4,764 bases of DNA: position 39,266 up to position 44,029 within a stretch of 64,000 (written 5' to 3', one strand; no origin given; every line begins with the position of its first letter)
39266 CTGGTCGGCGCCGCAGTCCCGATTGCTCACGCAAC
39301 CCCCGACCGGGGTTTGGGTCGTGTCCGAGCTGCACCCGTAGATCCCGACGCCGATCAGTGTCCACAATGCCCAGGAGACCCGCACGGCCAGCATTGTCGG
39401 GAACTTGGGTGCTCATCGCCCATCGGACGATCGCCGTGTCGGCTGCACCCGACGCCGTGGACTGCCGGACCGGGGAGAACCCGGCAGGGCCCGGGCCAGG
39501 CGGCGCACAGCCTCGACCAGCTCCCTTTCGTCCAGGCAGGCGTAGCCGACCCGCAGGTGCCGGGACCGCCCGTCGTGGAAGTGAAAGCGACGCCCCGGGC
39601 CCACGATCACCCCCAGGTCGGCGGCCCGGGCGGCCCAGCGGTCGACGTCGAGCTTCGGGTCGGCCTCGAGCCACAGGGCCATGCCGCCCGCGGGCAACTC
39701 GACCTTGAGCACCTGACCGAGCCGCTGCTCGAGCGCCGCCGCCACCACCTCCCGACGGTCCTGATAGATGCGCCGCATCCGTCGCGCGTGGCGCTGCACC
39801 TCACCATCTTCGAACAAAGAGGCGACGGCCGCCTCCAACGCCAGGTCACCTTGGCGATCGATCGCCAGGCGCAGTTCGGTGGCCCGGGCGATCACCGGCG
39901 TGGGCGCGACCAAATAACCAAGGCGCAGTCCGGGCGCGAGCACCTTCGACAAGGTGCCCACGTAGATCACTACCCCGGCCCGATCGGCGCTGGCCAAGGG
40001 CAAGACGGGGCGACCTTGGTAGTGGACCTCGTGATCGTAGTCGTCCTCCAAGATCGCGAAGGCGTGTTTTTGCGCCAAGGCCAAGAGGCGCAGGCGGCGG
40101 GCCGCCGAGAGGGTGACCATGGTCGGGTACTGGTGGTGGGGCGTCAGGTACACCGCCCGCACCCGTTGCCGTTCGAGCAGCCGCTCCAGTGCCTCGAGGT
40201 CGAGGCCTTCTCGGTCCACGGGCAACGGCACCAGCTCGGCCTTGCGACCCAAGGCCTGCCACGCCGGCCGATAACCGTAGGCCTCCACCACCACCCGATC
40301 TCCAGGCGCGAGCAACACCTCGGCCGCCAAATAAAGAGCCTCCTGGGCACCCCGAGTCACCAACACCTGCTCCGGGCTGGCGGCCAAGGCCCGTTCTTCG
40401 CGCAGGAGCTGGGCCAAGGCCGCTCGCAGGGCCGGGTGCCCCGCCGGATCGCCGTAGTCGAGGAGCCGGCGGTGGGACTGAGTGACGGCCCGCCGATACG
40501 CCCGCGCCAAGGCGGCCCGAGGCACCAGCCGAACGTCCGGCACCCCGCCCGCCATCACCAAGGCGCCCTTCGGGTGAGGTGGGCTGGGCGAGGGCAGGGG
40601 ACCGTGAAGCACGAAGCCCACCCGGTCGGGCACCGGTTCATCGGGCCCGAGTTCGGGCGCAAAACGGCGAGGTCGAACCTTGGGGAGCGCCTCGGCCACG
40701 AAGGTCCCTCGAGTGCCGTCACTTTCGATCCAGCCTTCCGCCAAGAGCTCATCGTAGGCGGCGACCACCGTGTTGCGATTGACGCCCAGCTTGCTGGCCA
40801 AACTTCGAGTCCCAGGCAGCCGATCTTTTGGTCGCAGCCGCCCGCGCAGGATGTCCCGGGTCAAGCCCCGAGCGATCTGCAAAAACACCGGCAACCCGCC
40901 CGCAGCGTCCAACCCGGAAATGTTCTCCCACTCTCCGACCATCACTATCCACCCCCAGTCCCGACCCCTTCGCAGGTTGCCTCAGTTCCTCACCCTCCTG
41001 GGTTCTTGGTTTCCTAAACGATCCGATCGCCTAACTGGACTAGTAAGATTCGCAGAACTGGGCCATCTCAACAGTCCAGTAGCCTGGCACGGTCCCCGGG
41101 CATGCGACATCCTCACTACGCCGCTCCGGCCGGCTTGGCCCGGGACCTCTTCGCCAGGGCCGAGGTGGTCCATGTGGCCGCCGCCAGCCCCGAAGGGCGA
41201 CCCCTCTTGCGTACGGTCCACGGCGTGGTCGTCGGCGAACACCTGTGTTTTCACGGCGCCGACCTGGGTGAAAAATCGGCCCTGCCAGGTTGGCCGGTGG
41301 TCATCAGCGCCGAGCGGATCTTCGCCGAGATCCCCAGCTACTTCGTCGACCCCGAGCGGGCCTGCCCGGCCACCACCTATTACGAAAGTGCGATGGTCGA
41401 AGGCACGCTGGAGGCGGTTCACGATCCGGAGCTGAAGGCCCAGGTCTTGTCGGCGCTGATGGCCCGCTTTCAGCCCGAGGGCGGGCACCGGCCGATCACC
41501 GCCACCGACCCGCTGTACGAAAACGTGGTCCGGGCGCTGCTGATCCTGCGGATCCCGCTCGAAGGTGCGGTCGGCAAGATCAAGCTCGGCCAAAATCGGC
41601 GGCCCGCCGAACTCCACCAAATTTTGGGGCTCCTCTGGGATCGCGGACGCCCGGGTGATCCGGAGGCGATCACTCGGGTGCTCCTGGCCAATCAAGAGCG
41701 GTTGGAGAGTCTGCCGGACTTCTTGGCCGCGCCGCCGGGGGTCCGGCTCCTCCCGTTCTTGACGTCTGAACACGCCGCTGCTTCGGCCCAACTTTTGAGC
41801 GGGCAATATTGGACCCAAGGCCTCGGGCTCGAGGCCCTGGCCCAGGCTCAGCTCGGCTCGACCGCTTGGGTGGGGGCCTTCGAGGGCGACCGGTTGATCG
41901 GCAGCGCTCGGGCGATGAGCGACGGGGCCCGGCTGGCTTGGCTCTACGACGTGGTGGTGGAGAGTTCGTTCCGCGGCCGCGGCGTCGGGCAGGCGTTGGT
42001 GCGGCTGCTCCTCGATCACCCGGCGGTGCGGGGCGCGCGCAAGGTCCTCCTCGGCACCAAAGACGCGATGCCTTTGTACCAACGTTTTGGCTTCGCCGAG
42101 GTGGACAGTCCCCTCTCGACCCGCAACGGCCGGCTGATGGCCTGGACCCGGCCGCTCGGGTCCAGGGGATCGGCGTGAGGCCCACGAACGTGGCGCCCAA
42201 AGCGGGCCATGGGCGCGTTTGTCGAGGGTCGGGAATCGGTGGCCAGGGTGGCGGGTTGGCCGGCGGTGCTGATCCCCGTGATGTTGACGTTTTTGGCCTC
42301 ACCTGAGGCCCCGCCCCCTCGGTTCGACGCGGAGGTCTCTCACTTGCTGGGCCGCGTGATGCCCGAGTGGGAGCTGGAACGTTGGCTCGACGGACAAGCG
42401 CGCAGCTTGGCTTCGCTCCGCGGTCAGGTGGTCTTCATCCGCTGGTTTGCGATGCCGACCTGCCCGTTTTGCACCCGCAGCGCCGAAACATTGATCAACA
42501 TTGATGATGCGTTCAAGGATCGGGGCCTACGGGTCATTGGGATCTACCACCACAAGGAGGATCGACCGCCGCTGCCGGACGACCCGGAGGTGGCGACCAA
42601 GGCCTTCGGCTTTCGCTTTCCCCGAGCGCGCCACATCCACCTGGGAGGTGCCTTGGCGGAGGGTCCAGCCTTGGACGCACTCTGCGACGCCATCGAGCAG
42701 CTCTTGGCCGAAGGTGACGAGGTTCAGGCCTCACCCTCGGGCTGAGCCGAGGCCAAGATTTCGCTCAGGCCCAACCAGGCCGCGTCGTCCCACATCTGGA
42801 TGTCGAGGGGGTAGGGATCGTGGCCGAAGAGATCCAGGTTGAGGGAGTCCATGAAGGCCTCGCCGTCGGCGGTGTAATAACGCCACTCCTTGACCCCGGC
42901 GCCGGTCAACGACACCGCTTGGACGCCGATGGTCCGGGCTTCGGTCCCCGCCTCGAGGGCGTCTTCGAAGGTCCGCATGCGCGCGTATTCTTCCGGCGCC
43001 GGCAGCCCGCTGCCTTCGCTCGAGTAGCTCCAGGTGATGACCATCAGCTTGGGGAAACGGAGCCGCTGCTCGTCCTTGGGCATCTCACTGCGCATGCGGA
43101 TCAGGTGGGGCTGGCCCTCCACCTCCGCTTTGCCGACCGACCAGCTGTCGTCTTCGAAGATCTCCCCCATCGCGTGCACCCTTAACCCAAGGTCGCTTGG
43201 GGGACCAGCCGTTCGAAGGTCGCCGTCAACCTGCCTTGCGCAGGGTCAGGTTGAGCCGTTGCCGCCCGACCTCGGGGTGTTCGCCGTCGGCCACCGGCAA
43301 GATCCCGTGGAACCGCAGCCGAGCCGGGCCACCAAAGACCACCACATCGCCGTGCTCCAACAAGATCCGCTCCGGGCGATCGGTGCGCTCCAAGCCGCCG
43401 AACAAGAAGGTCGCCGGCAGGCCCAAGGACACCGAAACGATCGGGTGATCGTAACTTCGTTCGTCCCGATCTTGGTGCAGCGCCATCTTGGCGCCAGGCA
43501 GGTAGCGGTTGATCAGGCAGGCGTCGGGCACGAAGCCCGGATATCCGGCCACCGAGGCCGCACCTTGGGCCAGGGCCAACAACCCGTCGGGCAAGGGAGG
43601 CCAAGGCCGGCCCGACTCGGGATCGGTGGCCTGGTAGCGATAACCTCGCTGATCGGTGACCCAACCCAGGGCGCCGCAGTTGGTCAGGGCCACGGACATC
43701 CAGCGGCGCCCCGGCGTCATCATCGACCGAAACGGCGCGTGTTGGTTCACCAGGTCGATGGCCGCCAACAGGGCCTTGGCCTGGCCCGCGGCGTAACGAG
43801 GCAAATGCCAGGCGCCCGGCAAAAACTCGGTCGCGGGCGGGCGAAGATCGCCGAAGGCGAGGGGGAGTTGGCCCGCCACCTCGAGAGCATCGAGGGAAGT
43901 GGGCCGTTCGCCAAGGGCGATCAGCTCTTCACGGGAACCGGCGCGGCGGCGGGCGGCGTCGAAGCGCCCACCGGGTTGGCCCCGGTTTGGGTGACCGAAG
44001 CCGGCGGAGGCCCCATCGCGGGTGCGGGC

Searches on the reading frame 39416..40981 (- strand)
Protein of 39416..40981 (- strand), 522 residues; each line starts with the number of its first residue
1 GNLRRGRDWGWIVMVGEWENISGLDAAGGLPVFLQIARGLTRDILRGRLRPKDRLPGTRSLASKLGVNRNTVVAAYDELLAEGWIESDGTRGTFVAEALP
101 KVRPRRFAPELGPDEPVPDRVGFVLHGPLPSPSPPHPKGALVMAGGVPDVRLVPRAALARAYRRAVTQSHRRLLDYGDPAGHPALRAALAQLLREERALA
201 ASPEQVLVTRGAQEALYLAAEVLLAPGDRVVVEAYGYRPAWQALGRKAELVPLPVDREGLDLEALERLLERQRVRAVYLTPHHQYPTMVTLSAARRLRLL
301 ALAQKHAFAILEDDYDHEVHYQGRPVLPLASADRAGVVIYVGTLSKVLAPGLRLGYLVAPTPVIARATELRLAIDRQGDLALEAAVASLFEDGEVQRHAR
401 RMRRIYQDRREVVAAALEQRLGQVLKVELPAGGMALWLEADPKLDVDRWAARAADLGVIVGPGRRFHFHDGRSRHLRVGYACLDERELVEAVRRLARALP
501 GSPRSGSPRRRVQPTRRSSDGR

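Call 32: search_protein_families(library=pfam, proteins=[window:39416-40981:-], max_evalue=0.0001)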
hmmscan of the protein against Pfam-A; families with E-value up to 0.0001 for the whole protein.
window:39416-40981:- (522 aa): 3 families
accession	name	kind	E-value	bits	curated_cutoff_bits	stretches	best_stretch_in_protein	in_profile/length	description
PF00155.27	Aminotran_1_2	-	1.9e-34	119.9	19.7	1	154-495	20-361/361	Aminotransferase class I and II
PF00392.27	GntR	-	4.6e-16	58.7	27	1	35-95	4-64/64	Bacterial regulatory proteins, gntR family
PF00266.25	Aminotran_5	-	7.1e-05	22.4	21.5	1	200-281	58-147/371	Aminotransferase class-V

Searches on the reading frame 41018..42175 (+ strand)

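Call 32: search_protein_families(library=pfam, proteins=[window:41018-42175:+], max_evalue=0.0001)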
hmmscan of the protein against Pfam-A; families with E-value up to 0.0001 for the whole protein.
window:41018-42175:+ (386 aa): 4 families
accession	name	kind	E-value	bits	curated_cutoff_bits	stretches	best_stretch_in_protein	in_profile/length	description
PF12900.13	Pyridox_ox_2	-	3.3e-14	53.5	27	1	43-181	7-133/140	Pyridoxamine 5'-phosphate oxidase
PF00583.31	Acetyltransf_1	-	2.8e-13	50.6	20.7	1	280-359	32-116/116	Acetyltransferase (GNAT) family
PF13508.13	Acetyltransf_7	-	1.7e-10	41.5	27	1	284-360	6-83/84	Acetyltransferase (GNAT) domain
PF13673.13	Acetyltransf_10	-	5.5e-09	36.5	23.6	1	279-370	28-117/128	Acetyltransferase (GNAT) domain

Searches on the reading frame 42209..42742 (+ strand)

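Call 76: search_protein_families(library=pfam, proteins=[window:42209-42742:+], max_evalue=0.001)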
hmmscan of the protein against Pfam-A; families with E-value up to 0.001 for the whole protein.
window:42209-42742:+ (178 aa): 2 families
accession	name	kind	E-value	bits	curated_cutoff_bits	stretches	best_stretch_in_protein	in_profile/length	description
PF00578.27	AhpC-TSA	-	1.2e-08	35.4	26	1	48-117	2-70/124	AhpC/TSA family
PF08534.16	Redoxin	-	4e-06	27.1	26.6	1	51-113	6-69/148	Redoxin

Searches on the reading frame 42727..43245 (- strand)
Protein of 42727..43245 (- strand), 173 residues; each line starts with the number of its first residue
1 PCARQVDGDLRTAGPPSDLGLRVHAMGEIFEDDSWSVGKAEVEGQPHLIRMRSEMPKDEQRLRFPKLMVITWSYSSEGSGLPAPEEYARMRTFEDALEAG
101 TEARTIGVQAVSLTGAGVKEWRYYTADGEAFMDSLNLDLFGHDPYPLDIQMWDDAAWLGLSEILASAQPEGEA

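Call 32: search_protein_families(library=pfam, proteins=[window:42727-43245:-], max_evalue=0.0001)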
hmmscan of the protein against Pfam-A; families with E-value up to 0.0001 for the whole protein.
window:42727-43245:- (173 aa): 1 family
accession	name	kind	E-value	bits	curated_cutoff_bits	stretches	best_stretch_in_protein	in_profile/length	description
PF05117.17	DUF695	-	2.5e-16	60.7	23.1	1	33-157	1-126/134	Family of unknown function (DUF695)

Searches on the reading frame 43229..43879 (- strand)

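Call 76: search_protein_families(library=pfam, proteins=[window:43229-43879:-], max_evalue=0.001)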
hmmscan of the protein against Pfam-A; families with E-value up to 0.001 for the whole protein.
window:43229-43879:- (217 aa): 1 family
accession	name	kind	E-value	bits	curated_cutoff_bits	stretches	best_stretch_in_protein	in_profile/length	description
PF13532.12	2OG-FeII_Oxy_2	-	3.2e-57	194.3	31.2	1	25-214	4-194/194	2OG-Fe(II) oxygenase superfamily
